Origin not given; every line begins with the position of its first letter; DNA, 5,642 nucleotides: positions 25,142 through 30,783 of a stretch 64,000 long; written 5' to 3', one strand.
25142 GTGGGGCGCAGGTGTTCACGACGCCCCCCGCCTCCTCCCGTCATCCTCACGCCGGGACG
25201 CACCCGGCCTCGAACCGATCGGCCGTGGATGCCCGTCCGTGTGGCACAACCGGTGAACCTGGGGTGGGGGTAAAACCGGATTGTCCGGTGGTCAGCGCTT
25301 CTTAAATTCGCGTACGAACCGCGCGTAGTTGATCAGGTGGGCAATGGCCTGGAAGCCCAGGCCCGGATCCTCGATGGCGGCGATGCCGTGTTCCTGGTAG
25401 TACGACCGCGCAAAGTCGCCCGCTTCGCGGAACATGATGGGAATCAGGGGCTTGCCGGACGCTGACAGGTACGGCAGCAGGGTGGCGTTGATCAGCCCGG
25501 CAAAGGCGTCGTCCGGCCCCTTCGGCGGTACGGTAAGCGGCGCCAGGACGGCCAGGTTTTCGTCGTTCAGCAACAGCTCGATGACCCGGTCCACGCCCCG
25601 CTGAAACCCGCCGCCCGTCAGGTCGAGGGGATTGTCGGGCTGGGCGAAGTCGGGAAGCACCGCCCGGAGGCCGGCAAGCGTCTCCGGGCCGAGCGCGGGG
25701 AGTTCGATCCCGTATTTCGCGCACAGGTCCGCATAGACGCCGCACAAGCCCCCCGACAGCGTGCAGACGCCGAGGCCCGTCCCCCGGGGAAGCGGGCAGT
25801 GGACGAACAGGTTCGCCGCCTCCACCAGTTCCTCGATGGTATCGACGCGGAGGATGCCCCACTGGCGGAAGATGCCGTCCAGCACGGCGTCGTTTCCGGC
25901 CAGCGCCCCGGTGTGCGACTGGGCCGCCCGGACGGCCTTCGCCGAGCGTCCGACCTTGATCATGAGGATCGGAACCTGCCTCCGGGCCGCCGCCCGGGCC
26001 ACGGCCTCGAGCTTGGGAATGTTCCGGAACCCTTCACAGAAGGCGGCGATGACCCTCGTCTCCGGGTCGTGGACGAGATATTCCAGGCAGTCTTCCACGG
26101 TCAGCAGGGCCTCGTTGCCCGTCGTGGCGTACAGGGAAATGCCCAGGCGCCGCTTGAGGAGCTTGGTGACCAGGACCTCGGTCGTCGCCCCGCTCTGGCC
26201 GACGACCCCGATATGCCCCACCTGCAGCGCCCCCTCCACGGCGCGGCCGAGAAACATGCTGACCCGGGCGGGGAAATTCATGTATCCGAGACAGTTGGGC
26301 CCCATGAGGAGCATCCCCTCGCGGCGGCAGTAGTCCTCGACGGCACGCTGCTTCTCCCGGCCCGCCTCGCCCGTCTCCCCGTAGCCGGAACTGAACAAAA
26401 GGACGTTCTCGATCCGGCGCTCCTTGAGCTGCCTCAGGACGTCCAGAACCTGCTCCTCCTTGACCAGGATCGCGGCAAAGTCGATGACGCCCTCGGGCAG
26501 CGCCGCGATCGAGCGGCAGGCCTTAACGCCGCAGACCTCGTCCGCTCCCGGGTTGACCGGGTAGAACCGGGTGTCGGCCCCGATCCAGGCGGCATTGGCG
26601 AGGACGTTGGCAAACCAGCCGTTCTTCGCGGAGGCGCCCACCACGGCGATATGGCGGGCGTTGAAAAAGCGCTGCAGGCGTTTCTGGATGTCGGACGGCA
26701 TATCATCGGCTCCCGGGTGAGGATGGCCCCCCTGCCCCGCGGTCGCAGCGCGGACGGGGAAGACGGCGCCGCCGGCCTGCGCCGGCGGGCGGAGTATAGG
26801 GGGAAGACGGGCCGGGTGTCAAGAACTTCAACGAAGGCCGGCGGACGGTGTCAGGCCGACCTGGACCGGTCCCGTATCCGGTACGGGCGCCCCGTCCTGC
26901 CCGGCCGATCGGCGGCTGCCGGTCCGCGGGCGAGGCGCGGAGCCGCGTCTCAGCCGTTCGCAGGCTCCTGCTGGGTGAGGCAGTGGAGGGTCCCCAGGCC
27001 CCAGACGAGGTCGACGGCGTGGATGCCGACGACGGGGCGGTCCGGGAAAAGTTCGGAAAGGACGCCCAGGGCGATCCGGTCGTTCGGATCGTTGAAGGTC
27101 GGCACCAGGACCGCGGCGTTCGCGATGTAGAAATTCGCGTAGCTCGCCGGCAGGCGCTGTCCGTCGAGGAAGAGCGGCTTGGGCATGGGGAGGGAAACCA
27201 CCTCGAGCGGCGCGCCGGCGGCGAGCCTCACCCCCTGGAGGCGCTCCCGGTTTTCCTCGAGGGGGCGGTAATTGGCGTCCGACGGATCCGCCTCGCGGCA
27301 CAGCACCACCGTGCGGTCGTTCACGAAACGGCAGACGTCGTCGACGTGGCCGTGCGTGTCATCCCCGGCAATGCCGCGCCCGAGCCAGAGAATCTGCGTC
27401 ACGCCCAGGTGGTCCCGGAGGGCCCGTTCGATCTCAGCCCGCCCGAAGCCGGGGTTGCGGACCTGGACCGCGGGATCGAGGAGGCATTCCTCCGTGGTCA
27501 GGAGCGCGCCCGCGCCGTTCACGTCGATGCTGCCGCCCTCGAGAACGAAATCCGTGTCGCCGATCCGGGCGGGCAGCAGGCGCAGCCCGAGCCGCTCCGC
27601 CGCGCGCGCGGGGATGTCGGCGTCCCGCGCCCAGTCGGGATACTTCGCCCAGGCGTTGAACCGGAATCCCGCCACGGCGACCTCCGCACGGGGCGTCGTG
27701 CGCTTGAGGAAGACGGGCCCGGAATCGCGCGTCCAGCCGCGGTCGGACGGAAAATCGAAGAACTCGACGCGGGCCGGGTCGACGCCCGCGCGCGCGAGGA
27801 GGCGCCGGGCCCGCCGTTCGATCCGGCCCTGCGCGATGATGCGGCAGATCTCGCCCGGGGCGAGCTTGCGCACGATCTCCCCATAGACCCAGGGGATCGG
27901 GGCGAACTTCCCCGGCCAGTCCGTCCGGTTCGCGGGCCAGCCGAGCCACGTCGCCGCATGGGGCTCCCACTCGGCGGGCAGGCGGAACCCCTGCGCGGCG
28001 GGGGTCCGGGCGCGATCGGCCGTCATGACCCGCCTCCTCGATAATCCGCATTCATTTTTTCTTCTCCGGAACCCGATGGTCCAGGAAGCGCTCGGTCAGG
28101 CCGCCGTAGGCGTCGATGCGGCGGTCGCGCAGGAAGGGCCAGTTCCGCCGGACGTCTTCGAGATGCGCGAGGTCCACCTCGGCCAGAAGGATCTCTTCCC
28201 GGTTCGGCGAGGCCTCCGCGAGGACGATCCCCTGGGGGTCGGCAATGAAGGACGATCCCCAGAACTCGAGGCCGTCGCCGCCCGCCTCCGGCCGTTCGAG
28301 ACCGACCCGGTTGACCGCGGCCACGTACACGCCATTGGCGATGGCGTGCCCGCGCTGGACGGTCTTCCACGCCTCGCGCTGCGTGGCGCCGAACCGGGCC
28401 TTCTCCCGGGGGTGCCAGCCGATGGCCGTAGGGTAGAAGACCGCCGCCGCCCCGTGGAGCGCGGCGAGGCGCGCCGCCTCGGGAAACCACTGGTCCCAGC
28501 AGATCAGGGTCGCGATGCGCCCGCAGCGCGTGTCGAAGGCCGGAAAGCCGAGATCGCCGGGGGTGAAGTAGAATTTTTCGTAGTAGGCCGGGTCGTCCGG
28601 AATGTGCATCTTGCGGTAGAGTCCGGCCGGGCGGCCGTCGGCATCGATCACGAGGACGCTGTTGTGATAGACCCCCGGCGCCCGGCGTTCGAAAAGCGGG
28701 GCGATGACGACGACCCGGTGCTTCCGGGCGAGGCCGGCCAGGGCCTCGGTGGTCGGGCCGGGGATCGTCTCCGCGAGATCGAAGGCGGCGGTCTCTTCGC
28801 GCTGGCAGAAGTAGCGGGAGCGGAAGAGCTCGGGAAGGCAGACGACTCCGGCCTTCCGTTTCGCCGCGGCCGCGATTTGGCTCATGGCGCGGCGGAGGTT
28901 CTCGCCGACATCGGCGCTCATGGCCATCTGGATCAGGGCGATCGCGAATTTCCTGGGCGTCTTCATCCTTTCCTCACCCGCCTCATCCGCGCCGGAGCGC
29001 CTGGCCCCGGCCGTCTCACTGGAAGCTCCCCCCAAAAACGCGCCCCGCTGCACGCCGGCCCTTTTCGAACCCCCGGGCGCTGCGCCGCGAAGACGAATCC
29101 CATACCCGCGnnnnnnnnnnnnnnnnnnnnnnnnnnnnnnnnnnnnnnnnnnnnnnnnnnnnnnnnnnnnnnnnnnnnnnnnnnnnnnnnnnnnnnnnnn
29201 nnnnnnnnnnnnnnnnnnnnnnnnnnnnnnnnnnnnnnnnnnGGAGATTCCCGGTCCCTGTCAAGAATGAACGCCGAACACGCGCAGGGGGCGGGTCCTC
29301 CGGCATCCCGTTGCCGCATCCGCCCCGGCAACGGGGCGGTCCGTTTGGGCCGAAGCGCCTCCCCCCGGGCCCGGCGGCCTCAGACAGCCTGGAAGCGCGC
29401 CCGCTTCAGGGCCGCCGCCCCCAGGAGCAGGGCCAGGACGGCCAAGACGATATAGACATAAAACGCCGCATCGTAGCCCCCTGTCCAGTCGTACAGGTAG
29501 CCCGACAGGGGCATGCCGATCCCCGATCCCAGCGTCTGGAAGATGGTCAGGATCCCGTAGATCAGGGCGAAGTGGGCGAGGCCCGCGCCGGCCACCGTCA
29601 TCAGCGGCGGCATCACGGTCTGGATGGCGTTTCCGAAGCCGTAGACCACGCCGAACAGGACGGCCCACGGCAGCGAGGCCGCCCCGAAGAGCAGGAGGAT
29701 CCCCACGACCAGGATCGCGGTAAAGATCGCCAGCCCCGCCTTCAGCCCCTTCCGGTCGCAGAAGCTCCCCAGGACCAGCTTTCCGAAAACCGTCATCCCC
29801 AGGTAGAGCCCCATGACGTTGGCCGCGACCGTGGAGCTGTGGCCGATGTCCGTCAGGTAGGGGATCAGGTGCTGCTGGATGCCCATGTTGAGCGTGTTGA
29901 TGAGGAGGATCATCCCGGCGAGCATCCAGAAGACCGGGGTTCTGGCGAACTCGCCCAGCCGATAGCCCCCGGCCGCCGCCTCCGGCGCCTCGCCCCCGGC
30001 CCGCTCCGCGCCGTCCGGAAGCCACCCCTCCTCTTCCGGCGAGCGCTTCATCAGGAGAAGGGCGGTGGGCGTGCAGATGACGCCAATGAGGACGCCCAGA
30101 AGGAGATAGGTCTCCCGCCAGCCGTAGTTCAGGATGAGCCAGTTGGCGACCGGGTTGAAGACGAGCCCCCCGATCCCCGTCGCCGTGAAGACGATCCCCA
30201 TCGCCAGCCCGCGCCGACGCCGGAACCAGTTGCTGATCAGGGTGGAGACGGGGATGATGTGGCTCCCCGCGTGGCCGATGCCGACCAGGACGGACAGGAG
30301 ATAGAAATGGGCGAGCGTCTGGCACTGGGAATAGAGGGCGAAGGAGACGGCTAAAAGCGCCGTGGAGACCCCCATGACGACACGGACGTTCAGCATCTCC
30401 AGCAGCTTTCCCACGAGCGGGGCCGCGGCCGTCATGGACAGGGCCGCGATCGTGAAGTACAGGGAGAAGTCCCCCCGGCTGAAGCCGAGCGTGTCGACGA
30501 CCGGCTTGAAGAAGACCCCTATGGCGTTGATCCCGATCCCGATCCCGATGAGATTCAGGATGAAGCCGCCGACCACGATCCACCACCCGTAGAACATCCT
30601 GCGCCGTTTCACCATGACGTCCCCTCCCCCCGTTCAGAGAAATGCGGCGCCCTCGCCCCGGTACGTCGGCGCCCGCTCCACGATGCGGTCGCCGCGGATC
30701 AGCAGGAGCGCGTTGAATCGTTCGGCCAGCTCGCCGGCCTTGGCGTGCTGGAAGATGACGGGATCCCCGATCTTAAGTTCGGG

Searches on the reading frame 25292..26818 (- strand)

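Call 23: search_protein_families(library=pfam, proteins=[window:25292-26818:-], max_evalue=0.001)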
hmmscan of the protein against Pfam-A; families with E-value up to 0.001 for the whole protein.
window:25292-26818:- (508 aa): 4 families
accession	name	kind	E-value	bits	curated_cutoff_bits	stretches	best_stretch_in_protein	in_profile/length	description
PF13607.11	Succ_CoA_lig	-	1.1e-43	148.7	27.4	1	201-338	2-138/138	Succinyl-CoA ligase like flavodoxin domain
PF13380.12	CoA_binding_2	-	3.8e-21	76.1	22.8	1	55-180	1-114/116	CoA binding domain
PF19045.5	Ligase_CoA_2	-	0.00014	22.4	23.7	1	352-424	4-76/162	Ligase-CoA domain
PF02629.25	CoA_binding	-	0.00031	21.9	22.3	0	55-145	4-97/97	CoA binding domain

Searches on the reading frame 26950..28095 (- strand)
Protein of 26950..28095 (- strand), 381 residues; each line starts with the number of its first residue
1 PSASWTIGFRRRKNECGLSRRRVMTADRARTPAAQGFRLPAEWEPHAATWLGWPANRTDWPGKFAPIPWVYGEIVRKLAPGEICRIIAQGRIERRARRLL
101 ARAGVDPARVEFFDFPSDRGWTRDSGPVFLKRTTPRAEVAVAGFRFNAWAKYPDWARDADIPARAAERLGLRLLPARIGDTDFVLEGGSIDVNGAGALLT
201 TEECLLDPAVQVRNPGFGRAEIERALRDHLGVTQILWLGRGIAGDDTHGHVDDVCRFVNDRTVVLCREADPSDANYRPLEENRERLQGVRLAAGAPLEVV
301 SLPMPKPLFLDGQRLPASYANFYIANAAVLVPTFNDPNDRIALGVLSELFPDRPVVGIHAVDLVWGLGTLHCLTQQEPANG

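Call 23: search_protein_families(library=pfam, proteins=[window:26950-28095:-], max_evalue=0.001)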
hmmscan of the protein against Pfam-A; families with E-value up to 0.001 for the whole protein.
window:26950-28095:- (381 aa): 1 family
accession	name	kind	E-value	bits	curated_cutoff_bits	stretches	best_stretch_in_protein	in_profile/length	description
PF04371.20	PAD_porph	-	1.1e-109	367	25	1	38-378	1-321/321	Porphyromonas-type peptidyl-arginine deiminase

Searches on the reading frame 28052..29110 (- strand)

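Call 23: search_protein_families(library=pfam, proteins=[window:28052-29110:-], max_evalue=0.001)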
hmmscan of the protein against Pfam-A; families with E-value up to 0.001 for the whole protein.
window:28052-29110:- (352 aa): 1 family
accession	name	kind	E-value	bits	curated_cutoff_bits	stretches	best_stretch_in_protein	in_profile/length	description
PF00795.27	CN_hydrolase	-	6.2e-64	216.2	23.2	1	57-322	2-256/256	Carbon-nitrogen hydrolase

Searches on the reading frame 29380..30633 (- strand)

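Call 23: search_protein_families(library=pfam, proteins=[window:29380-30633:-], max_evalue=0.001)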
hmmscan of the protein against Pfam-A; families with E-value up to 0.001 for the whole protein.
window:29380-30633:- (417 aa): 1 family
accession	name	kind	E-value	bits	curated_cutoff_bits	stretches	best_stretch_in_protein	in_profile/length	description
PF07690.21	MFS_1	-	3e-49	168.3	33.4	2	28-348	5-319/347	Major Facilitator Superfamily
